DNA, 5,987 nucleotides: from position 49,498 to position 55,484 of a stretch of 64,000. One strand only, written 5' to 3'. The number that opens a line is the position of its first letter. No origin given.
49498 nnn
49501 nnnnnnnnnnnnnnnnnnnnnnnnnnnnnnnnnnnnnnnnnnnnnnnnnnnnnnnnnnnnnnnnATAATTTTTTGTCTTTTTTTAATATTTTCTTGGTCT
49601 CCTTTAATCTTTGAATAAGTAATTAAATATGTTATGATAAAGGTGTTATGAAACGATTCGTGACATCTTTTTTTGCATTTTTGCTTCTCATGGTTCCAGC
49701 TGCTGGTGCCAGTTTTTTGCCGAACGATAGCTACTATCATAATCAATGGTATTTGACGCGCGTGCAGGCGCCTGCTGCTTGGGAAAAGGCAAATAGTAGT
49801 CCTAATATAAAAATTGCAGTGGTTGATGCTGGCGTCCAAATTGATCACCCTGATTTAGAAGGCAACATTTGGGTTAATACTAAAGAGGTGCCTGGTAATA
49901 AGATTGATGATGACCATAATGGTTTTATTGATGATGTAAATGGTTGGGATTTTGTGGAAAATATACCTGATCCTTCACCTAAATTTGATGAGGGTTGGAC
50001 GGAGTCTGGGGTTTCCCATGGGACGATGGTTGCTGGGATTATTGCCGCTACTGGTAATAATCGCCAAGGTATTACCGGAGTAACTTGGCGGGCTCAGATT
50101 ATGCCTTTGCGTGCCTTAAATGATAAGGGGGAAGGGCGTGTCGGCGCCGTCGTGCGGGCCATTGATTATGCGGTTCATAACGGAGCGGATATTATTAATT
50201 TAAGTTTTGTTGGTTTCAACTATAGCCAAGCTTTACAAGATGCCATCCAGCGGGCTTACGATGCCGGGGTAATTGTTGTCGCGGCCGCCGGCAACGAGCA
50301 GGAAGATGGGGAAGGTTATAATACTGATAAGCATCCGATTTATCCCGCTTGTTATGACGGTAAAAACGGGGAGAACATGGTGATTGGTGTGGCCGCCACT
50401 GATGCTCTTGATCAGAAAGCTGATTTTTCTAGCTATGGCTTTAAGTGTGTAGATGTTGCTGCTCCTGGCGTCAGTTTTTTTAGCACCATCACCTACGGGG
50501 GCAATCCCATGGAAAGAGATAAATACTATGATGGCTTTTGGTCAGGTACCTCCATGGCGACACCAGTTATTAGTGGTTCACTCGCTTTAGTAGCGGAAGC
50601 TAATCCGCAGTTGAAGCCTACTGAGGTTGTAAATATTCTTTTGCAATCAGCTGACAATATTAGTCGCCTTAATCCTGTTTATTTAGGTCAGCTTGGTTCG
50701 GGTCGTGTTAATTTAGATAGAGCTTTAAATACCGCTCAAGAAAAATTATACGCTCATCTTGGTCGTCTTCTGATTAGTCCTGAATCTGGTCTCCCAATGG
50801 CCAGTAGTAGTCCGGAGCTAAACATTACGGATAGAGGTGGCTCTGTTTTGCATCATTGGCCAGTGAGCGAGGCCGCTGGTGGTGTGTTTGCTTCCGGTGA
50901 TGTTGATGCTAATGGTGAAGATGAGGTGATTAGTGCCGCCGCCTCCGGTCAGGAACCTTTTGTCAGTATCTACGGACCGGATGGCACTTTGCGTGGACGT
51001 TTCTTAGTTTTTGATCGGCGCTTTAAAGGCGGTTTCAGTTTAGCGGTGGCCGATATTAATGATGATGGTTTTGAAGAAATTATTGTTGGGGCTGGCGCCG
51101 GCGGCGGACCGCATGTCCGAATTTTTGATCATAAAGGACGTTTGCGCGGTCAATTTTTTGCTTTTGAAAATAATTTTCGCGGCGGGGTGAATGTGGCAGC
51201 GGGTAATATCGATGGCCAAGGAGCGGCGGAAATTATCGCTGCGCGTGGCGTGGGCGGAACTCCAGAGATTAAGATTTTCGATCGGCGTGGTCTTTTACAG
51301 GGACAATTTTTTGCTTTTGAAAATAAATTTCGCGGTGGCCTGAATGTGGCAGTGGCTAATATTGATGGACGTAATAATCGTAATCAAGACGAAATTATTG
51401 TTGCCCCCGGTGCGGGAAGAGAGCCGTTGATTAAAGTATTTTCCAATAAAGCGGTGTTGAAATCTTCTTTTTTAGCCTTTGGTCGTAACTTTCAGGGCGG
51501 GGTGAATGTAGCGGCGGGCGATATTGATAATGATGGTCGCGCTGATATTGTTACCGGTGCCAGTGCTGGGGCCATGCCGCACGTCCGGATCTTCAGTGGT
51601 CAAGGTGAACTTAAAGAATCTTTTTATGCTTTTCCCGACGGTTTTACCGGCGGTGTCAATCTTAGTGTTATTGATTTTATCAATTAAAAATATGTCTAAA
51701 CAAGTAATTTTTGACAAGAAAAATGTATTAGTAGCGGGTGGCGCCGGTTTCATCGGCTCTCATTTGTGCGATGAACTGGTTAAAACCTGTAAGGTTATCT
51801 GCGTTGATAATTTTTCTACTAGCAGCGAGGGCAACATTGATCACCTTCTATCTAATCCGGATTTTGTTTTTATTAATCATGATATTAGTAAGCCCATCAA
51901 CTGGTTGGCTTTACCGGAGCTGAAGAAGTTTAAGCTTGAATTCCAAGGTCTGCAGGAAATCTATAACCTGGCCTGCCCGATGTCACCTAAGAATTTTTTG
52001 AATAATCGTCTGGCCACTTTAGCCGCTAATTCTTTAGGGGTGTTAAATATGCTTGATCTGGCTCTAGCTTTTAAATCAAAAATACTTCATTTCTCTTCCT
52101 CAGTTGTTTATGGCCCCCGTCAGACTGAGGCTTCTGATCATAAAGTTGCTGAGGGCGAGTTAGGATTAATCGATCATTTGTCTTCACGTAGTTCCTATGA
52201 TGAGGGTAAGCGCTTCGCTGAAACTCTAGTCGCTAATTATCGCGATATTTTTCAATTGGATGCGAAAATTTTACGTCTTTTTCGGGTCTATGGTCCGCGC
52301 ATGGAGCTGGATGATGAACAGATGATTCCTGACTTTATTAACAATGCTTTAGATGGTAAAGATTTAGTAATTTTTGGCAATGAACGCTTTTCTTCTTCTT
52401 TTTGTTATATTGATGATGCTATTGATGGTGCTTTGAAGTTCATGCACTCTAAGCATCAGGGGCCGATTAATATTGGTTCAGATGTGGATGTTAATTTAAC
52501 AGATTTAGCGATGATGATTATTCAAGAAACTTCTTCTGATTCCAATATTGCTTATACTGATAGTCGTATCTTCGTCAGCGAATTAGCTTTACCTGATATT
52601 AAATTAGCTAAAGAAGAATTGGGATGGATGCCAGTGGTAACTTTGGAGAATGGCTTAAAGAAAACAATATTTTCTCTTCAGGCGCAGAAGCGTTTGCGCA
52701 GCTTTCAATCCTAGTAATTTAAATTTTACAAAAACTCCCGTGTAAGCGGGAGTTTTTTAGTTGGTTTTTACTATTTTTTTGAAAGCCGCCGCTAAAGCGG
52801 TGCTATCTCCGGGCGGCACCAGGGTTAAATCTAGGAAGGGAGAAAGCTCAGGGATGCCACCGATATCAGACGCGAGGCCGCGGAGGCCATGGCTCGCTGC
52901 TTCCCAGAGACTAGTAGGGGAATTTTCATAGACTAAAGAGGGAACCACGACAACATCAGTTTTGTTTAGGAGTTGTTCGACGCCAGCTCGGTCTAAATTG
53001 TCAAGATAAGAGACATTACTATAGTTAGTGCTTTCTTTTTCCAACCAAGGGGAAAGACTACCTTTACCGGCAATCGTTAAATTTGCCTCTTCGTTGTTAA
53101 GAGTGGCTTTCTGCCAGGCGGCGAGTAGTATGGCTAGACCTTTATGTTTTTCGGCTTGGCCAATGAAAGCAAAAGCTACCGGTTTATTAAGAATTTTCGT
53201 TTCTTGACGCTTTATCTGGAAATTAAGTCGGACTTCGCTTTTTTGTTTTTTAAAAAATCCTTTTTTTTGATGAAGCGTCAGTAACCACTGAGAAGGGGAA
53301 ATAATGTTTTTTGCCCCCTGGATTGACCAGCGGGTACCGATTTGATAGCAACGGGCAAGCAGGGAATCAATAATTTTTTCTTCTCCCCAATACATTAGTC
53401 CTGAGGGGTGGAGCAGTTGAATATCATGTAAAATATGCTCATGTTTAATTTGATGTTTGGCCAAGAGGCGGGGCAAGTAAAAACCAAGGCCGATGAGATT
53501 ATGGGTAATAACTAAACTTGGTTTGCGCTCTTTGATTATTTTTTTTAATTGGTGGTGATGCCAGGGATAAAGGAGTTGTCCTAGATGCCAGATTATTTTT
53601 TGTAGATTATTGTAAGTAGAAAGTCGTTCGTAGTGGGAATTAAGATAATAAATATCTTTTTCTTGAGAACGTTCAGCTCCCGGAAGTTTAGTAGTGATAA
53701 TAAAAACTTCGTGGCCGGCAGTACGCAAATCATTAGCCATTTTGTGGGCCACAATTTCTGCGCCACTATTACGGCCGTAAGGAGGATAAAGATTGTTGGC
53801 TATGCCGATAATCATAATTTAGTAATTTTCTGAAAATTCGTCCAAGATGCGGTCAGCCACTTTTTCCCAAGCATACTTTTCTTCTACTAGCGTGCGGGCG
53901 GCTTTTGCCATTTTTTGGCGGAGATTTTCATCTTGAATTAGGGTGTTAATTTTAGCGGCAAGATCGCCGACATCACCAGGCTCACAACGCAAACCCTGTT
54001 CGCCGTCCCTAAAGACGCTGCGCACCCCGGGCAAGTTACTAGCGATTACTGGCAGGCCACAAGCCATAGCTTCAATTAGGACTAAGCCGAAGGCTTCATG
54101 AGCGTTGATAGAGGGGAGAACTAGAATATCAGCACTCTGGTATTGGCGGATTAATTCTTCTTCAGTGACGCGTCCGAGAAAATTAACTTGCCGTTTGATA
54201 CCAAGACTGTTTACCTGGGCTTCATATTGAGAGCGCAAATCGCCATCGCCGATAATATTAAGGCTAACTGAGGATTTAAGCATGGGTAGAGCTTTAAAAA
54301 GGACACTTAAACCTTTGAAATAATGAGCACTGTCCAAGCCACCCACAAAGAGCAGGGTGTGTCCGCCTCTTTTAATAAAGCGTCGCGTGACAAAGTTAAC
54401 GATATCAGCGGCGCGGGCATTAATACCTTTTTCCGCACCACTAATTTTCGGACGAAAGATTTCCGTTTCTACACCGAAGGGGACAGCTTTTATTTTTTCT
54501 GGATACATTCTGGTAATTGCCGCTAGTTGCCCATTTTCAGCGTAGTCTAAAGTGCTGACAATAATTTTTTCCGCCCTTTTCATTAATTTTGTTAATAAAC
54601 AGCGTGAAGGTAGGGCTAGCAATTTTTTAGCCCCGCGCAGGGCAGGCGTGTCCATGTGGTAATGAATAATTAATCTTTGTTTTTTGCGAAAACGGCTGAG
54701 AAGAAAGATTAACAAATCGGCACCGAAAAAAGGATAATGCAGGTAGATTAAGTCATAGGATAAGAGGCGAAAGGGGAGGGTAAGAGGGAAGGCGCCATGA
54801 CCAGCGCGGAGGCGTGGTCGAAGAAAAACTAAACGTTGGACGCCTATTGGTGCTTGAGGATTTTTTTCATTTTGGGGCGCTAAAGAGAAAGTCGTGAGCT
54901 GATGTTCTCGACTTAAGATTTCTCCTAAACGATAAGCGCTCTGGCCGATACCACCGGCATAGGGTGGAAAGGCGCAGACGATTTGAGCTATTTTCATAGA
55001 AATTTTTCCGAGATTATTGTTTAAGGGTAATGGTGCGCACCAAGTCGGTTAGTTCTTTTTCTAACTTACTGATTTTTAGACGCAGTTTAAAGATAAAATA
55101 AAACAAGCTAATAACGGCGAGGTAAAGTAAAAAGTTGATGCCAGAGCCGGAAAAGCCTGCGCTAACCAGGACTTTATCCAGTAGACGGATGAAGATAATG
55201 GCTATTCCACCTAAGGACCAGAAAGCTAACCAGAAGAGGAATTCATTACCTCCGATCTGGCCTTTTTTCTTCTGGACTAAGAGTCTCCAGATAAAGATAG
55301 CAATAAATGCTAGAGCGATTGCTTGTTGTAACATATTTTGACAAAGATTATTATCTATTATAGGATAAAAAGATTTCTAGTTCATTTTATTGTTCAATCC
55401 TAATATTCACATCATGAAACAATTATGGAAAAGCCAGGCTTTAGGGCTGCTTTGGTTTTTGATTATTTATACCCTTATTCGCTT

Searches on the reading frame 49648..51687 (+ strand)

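Call 46: search_protein_families(library=pfam, proteins=[window:49648-51687:+], max_evalue=0.01)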
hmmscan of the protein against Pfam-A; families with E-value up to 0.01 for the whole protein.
window:49648-51687:+ (679 aa): 3 families
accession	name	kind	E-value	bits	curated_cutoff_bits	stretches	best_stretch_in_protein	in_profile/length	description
PF00082.27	Peptidase_S8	-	1.5e-52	179.1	21.8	1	53-337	3-275/288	Subtilase family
PF13517.12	FG-GAP_3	-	1.8e-09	38.5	26.9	2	418-480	1-61/61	FG-GAP-like repeat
PF01839.29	FG-GAP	-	2.6e-09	37.2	22.1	2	618-641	2-25/37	FG-GAP repeat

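Call 49: search_protein_families(library=ncbifam, proteins=[window:49648-51687:+], max_evalue=0.001)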
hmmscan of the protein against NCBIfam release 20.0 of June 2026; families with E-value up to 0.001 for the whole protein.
window:49648-51687:+ (679 aa): 7 families
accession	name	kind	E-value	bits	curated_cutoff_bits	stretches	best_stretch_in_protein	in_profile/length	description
TIGR03921.1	T7SS_mycosin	equivalog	1.9e-50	171.9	278.75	1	96-364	33-289/353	type VII secretion-associated serine protease mycosin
NF033595.1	denti_PrtP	equivalog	1e-27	97.1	300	2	183-365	342-507/606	dentilisin complex serine proteinase subunit PrtP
NF049966.1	QH_SP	equivalog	3e-16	59.4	165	1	122-335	40-211/219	subtilisin-like serine protease QhpE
TIGR03895.1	protease_PatA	subfamily_domain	6.8e-13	48.2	421.05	1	124-363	1-228/606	PatA/PatG family cyanobactin maturation protease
NF040553.1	SGO_0316_fam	subfamily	5.5e-12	44.2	1400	1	119-220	355-467/1486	SGO_0316/SGO_0317 family LPXTG-anchored serine peptidase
NF051851.1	AtpSerPepEprS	equivalog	1.6e-07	29.8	1700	1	205-362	222-365/988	autotransporter serine peptidase EprS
NF040809.1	germ_prot_CspBA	exception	4.2e-05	21.4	1250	1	113-218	713-825/1099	bifunctional germination protease/germinant receptor pseudoprotease CspBA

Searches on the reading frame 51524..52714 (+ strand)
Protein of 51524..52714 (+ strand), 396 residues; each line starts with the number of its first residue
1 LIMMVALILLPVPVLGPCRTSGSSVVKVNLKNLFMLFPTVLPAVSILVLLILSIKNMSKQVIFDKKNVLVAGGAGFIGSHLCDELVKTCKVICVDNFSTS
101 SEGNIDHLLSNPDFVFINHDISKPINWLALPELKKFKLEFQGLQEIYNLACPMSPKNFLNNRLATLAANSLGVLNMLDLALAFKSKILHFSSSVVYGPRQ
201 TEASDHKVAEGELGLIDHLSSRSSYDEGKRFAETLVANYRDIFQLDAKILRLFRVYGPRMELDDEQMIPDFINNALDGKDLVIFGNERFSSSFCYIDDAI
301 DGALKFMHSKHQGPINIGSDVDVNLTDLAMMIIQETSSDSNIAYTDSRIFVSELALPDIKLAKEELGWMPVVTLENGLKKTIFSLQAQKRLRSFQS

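Call 46: search_protein_families(library=pfam, proteins=[window:51524-52714:+], max_evalue=0.01)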
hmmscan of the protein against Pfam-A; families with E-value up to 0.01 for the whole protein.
window:51524-52714:+ (396 aa): 5 families
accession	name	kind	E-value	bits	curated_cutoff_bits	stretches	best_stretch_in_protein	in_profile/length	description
PF01370.27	Epimerase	-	2.3e-39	135.7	20.9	1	68-318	1-240/240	NAD dependent epimerase/dehydratase family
PF16363.11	GDP_Man_Dehyd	-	8.9e-37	127.7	27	1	69-381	1-332/332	GDP-mannose 4,6 dehydratase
PF07993.18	NAD_binding_4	-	2.6e-10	40.4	20.1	1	158-257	101-209/258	Male sterility protein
PF01073.25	3Beta_HSD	-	2.9e-07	30.2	22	1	69-297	1-219/280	3-beta hydroxysteroid dehydrogenase/isomerase family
PF00106.31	adh_short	-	0.0088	16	26.6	0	66-130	1-67/195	short chain dehydrogenase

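Call 49: search_protein_families(library=ncbifam, proteins=[window:51524-52714:+], max_evalue=0.001)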
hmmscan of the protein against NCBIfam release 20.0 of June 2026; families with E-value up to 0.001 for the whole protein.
window:51524-52714:+ (396 aa): 19 families
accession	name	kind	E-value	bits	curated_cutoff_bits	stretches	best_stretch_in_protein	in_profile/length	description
TIGR01181.1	dTDP_gluc_dehyt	equivalog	2.1e-28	99.3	365.1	1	68-382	2-308/321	dTDP-glucose 4,6-dehydratase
TIGR04180.1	EDH_00030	hypoth_equivalog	3.2e-22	78.9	475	1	68-350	1-270/297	NAD-dependent 4,6-dehydratase LegB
TIGR02197.1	heptose_epim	equivalog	2.8e-17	62.9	274.6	1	68-380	1-308/316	ADP-glyceromanno-heptose 6-epimerase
NF005998.1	PRK08125.1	equivalog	3.8e-16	58.6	777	1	55-338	305-587/649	bifunctional UDP-4-amino-4-deoxy-L-arabinose formyltransferase/UDP-glucuronic acid oxidase ArnA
TIGR01179.1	galE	equivalog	5.4e-16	58.3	262.3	1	67-287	1-216/332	UDP-glucose 4-epimerase GalE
NF008872.0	PRK11908.1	equivalog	2.2e-15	56.5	294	1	66-383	2-333/349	bifunctional UDP-4-keto-pentose/UDP-xylose synthase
NF011728.1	PRK15181.1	equivalog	3.1e-15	56.1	760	1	58-305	8-247/348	Vi polysaccharide biosynthesis UDP-N-acetylglucosaminuronic acid C-4 epimerase TviC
NF007490.0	PRK10084.1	subfamily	1.7e-14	53.6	649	1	68-383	3-332/361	dTDP-glucose 4,6-dehydratase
NF007582.0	PRK10217.1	equivalog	6.8e-13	48.4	698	1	66-383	2-329/355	dTDP-glucose 4,6-dehydratase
NF047922.1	GDPFucSynFcl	equivalog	1.4e-09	37.9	500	1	222-382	131-298/308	GDP-L-fucose synthase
NF042422.1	oxyalk_red_OleD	equivalog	5e-08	32.7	580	0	67-92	2-27/329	2-alkyl-3-oxoalkanoate reductase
TIGR01746.1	Thioester-redct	subfamily_domain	1.5e-07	31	213.35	1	167-257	110-197/371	thioester reductase domain-containing protein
NF047837.1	UDPAcbARedWbcJ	equivalog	9.1e-07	28.1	500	0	223-331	101-210/372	UDP-2-acetamido-2,6-beta-L-arabino-hexul-4-ose reductase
NF008360.0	PRK11150.1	equivalog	1.5e-06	27.7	452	1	176-334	100-252/310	ADP-glyceromanno-heptose 6-epimerase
NF038078.1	NRPS_MxcG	equivalog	2.4e-06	25.1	2300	1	59-257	1076-1276/1442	myxochelin non-ribosomal peptide synthetase MxcG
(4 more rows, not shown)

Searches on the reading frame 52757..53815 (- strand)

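Call 5: search_protein_families(library=pfam, proteins=[window:52757-53815:-], max_evalue=0.01)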
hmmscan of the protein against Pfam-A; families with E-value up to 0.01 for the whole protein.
window:52757-53815:- (352 aa): 6 families
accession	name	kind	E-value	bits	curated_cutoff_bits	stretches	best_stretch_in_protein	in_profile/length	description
PF13692.12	Glyco_trans_1_4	-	9.3e-20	71.8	27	1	215-349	4-140/142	Glycosyl transferases group 1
PF00534.26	Glycos_transf_1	-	1.6e-18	67.2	26.4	1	200-350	3-157/172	Glycosyl transferases group 1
PF13439.12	Glyco_transf_4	-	7.8e-15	55.7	28.5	1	17-192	2-158/170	Glycosyltransferase Family 4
PF13579.12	Glyco_trans_4_4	-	1.3e-09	39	29.7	1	17-186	1-146/158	Glycosyl transferase 4-like domain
PF13477.12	Glyco_trans_4_2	-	0.0011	19.6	23.4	1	19-122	9-97/139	Glycosyl transferase 4-like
PF22059.2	GumK_N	-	0.0059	17.1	27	0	24-91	16-81/171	Glucuronosyltransferase GumK, N-terminal domain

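Call 49: search_protein_families(library=ncbifam, proteins=[window:52757-53815:-], max_evalue=0.001)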
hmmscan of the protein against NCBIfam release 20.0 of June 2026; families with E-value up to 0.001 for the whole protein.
window:52757-53815:- (352 aa): 10 families
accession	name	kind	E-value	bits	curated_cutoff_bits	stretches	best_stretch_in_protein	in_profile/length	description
TIGR03088.1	stp2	hypoth_equivalog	1.7e-12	47.1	409.05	1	225-350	207-337/374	TIGR03088 family PEP-CTERM/XrtA system glycosyltransferase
TIGR04157.1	glyco_rSAM_CFB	subfamily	1.5e-10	40.7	400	1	184-324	206-338/406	TIGR04157 family glycosyltransferase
NF047684.1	TeichurnBiosyTuaC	equivalog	2.4e-08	33.3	550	1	203-350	210-353/391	teichuronic acid biosynthesis protein TuaC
NF041876.1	EPS_EpsE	equivalog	7.6e-08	32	400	1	210-350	212-360/389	exopolysaccharide biosynthesis GT4 family glycosyltransferase EpsE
TIGR03999.1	thiol_BshA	equivalog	4.6e-07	29.1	273.7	1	9-325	7-311/375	N-acetyl-alpha-D-glucosaminyl L-malate synthase BshA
TIGR04063.1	stp3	hypoth_equivalog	1.4e-05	24.2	442.05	0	209-350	210-359/397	TIGR04063 family PEP-CTERM/XrtA system glycosyltransferase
TIGR02149.1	glgA_Coryne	subfamily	0.00021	20.5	302.4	1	211-324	204-321/391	glycogen synthase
TIGR02095.1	glgA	subfamily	0.00033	19.4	328.45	1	210-297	292-379/477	glycogen/starch synthase, ADP-glucose type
NF046085.1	XrtY_assoc_Gly1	equivalog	0.00037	19.5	400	1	201-323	198-321/387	XrtY-associated glycosyltransferase XYAG1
NF038295.1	EPS_HpsP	equivalog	0.00098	18.2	550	0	200-315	195-316/388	hormogonium polysaccharide biosynthesis glycosyltransferase HpsP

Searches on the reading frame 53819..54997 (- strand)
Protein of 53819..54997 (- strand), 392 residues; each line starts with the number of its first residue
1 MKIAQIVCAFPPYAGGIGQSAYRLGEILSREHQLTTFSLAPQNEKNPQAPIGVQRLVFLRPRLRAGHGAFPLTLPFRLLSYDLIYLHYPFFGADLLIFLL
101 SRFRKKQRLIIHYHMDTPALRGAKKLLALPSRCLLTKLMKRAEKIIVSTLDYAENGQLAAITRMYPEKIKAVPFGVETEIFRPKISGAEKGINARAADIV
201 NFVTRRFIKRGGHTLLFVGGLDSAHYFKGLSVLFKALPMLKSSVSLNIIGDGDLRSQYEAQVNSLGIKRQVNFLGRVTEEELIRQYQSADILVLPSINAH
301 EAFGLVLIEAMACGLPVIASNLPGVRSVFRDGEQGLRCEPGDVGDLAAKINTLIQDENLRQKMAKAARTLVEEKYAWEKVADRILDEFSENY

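Call 5: search_protein_families(library=pfam, proteins=[window:53819-54997:-], max_evalue=0.01)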
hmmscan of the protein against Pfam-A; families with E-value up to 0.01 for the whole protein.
window:53819-54997:- (392 aa): 5 families
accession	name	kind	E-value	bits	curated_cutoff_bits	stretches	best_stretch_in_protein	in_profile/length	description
PF00534.26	Glycos_transf_1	-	1.5e-42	145.5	26.4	1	213-368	16-170/172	Glycosyl transferases group 1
PF13692.12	Glyco_trans_1_4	-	2.5e-36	125.5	27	1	213-356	2-142/142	Glycosyl transferases group 1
PF13524.12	Glyco_trans_1_2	-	2.8e-15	57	25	1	244-386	15-144/144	Glycosyl transferase-like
PF20706.3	GT4-conflict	-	9.8e-11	41.7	26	1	279-383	272-384/385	Family 4 Glycosyltransferase in conflict systems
PF13439.12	Glyco_transf_4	-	1.2e-08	35.6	28.5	1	15-179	2-169/170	Glycosyltransferase Family 4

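Call 49: search_protein_families(library=ncbifam, proteins=[window:53819-54997:-], max_evalue=0.001)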
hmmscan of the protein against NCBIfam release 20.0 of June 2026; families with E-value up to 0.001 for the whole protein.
window:53819-54997:- (392 aa): 39 families (the best 25 are shown)
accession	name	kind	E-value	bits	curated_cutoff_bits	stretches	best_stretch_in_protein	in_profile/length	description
NF041876.1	EPS_EpsE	equivalog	7.9e-31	107.7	400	1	226-383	225-388/389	exopolysaccharide biosynthesis GT4 family glycosyltransferase EpsE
TIGR03449.1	mycothiol_MshA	equivalog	1.5e-29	103.1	462.5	1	137-390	160-402/406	D-inositol-3-phosphate glycosyltransferase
TIGR03999.1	thiol_BshA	equivalog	6.2e-29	101.1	273.7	1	243-383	229-365/375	N-acetyl-alpha-D-glucosaminyl L-malate synthase BshA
TIGR03088.1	stp2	hypoth_equivalog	4e-27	95.2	409.05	1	159-385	152-367/374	TIGR03088 family PEP-CTERM/XrtA system glycosyltransferase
TIGR04063.1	stp3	hypoth_equivalog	1.7e-24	86.4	442.05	1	165-383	178-387/397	TIGR04063 family PEP-CTERM/XrtA system glycosyltransferase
TIGR02149.1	glgA_Coryne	subfamily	5.9e-24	84.9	302.4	1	140-387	143-386/391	glycogen synthase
TIGR04157.1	glyco_rSAM_CFB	subfamily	1.2e-22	80.4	400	1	210-383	225-401/406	TIGR04157 family glycosyltransferase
TIGR04047.1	MSMEG_0565_glyc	hypoth_equivalog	3.1e-22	79.2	259.85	1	170-388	162-371/373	MSMEG_0565 family glycosyltransferase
NF053787.1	GlcN_PG_synth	equivalog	1.1e-21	77.1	480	1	112-389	112-357/361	N-acetylglucosaminyl phosphatidylglycerol synthase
NF046085.1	XrtY_assoc_Gly1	equivalog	5.2e-20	71.6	400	1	227-386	221-379/387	XrtY-associated glycosyltransferase XYAG1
NF038229.1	Glyco4_Geo_Pelo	equivalog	2.6e-19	69.4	400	1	234-384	183-329/338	GPMC system family 4 glycosyltransferase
NF007396.0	PRK09922.1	equivalog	3.9e-19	68.8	385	1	213-375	183-347/361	lipopolysaccharide 1,6-galactosyltransferase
NF012028.0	PRK15484.1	subfamily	1.2e-18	67.3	618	1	216-387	197-374/380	lipopolysaccharide N-acetylglucosaminyltransferase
NF050056.1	ProtGlycPglH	equivalog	1.7e-18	66.8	600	1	213-386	180-348/354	GalNAc-alpha-(1->4)-GalNAc-alpha-(1->3)-diNAcBac-PP-undecaprenol alpha-1,4-N-acetyl-D-galactosaminyltransferase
NF038298.1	EPS_HpsO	equivalog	1.9e-18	66.4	575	1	215-388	204-384/388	hormogonium polysaccharide biosynthesis glycosyltransferase HpsO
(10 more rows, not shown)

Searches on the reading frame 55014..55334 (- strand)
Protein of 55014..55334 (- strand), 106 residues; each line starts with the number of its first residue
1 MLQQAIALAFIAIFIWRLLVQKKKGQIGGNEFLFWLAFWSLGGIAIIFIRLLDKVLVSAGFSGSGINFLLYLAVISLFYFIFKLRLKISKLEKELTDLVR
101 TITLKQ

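Call 5: search_protein_families(library=pfam, proteins=[window:55014-55334:-], max_evalue=0.01)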
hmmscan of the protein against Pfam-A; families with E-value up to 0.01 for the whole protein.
window:55014-55334:- (106 aa): 1 family
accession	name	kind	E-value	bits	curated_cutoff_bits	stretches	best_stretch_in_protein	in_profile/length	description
PF10066.14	DUF2304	-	1.3e-15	58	25.5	1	3-105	2-103/106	Uncharacterized conserved protein (DUF2304)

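Call 49: search_protein_families(library=ncbifam, proteins=[window:55014-55334:-], max_evalue=0.001)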
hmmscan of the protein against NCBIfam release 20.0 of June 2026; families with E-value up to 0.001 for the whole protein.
window:55014-55334:- (106 aa): 0 families
